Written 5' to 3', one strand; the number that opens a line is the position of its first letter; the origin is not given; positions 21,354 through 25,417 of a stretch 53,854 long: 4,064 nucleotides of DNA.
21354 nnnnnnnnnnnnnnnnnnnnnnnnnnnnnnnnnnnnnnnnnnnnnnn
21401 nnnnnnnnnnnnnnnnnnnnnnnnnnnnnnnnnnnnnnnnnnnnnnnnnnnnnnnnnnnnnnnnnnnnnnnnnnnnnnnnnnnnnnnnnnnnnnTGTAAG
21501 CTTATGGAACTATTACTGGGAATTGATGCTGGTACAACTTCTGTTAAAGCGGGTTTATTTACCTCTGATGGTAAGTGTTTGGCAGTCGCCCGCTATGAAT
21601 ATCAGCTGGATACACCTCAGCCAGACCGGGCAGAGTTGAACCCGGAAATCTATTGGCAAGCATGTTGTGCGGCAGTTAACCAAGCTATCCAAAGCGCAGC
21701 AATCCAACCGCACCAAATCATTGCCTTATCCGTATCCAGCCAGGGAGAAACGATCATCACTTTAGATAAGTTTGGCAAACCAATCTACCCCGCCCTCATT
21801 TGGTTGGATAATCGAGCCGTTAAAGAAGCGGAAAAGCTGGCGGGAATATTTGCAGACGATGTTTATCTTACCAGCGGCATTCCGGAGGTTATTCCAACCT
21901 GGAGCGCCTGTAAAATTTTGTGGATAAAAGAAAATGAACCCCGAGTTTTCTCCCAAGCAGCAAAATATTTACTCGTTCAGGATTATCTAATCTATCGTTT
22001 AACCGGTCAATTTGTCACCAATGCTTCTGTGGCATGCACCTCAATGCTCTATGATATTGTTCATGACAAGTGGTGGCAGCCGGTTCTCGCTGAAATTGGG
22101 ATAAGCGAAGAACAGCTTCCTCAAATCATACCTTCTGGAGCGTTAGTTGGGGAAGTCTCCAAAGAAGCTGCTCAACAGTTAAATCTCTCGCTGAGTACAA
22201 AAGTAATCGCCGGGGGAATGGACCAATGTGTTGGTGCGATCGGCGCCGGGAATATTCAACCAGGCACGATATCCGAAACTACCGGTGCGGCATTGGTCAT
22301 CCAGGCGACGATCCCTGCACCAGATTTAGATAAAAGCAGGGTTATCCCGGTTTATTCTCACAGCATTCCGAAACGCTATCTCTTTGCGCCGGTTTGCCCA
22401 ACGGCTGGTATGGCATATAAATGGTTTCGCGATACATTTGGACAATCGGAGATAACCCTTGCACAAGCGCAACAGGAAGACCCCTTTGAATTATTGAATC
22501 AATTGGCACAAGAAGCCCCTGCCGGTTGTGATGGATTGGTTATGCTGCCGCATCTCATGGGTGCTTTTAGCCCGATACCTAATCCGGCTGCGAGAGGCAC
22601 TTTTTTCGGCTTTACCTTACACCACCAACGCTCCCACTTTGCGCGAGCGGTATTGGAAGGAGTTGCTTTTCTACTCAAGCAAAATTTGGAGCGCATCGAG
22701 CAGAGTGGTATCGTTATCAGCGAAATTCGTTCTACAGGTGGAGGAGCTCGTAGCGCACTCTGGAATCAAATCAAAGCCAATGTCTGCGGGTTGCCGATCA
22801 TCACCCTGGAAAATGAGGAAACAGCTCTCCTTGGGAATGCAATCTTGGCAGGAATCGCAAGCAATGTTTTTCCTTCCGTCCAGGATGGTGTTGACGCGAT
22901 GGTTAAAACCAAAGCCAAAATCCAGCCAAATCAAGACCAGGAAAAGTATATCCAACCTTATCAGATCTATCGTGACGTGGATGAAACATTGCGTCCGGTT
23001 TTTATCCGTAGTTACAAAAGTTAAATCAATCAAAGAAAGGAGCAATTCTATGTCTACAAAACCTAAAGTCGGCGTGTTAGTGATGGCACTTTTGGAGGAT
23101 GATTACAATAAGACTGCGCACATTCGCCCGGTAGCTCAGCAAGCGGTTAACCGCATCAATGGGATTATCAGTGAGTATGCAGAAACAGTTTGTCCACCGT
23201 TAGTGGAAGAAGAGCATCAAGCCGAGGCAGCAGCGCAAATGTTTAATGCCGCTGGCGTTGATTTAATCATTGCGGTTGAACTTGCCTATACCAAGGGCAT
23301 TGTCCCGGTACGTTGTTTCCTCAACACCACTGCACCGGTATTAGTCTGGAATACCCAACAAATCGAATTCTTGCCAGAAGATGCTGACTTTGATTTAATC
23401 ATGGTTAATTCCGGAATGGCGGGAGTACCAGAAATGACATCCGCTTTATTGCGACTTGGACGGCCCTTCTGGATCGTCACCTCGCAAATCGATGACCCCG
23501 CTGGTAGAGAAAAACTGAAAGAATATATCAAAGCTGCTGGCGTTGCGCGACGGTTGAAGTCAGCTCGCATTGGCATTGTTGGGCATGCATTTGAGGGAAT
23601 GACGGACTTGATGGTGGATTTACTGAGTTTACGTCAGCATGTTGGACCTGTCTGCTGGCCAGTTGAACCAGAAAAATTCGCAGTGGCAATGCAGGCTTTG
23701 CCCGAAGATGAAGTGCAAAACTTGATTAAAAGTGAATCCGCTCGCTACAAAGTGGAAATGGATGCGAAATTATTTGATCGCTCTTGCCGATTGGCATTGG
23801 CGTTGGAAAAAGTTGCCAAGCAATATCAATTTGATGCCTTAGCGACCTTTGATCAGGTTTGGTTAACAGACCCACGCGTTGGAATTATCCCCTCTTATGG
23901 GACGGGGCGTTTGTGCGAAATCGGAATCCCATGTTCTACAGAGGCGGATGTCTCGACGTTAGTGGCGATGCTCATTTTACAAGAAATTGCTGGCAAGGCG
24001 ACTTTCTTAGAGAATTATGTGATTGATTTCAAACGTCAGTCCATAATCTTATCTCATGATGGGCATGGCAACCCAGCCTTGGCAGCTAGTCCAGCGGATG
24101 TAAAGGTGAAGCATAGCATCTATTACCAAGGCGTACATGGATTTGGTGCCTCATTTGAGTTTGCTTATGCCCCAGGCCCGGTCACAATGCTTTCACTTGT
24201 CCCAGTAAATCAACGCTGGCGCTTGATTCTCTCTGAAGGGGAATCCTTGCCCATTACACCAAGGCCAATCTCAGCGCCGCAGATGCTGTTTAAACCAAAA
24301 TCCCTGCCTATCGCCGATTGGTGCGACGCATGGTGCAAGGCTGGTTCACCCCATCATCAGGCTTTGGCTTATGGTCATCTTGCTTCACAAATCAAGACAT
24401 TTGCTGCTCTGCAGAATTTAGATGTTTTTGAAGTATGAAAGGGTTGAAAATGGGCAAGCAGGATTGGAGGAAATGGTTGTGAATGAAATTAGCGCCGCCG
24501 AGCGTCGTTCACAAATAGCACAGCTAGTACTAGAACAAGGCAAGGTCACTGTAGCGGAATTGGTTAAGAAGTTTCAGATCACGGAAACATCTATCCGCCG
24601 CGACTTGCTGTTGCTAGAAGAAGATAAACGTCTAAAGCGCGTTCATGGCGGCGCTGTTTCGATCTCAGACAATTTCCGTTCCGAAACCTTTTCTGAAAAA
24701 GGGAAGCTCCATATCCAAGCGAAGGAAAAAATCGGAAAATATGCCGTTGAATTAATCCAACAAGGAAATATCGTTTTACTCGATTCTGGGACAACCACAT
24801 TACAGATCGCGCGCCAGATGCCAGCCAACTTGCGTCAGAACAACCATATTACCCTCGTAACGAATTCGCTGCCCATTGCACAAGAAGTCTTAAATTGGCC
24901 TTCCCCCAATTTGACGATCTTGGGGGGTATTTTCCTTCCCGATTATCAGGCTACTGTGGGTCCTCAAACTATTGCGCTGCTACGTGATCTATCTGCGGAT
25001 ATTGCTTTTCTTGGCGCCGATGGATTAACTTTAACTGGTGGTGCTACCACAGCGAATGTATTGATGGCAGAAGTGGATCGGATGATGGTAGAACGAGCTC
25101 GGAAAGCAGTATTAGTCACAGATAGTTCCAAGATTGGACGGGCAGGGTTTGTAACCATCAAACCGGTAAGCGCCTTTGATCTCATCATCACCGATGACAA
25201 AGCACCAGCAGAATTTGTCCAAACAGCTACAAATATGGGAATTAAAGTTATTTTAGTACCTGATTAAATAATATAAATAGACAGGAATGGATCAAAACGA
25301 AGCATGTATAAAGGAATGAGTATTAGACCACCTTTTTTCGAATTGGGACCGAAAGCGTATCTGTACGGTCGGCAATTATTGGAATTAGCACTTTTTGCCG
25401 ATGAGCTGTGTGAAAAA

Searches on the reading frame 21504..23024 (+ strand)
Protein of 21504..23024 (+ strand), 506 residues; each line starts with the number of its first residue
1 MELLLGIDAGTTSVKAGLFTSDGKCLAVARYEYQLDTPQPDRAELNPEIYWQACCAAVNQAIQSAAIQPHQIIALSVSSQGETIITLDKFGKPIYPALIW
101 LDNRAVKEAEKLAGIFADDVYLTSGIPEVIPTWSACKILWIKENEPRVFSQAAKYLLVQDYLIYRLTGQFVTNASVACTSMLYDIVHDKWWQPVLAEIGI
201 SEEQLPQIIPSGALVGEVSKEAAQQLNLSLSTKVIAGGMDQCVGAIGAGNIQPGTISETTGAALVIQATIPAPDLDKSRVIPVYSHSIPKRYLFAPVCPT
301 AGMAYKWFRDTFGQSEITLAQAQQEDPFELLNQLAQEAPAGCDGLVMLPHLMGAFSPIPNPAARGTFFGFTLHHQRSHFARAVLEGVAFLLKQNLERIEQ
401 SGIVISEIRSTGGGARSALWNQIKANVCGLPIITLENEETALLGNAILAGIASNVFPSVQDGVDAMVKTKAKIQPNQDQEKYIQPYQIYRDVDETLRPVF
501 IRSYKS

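Call 58: search_protein_families(library=pfam, proteins=[window:21504-23024:+], max_evalue=0.00001)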
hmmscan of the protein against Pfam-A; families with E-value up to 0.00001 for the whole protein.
window:21504-23024:+ (506 aa): 2 families
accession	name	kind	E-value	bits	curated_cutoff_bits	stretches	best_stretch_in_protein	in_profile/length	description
PF00370.27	FGGY_N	-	7.8e-64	216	28.8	1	4-247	2-245/245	FGGY family of carbohydrate kinases, N-terminal domain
PF02782.22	FGGY_C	-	2.4e-36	125.8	27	1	277-452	23-197/198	FGGY family of carbohydrate kinases, C-terminal domain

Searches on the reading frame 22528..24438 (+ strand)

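Call 58: search_protein_families(library=pfam, proteins=[window:22528-24438:+], max_evalue=0.00001)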
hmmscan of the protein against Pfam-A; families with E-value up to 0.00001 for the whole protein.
window:22528-24438:+ (636 aa): 1 family
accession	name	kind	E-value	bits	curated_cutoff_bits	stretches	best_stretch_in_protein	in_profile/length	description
PF11762.14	Arabinose_Iso_C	-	3.3e-17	63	25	1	491-631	2-143/144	L-arabinose isomerase C-terminal domain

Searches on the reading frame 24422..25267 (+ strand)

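Call 58: search_protein_families(library=pfam, proteins=[window:24422-25267:+], max_evalue=0.00001)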
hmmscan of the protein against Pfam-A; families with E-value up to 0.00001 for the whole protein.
window:24422-25267:+ (281 aa): 2 families
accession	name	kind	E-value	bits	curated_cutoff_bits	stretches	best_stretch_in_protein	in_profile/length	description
PF00455.28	DeoRC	-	7.5e-46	156.4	31.8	1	97-258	2-159/160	DeoR C terminal sensor domain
PF08220.18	HTH_DeoR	-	7.1e-16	58.1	21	1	28-82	1-55/57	DeoR-like helix-turn-helix domain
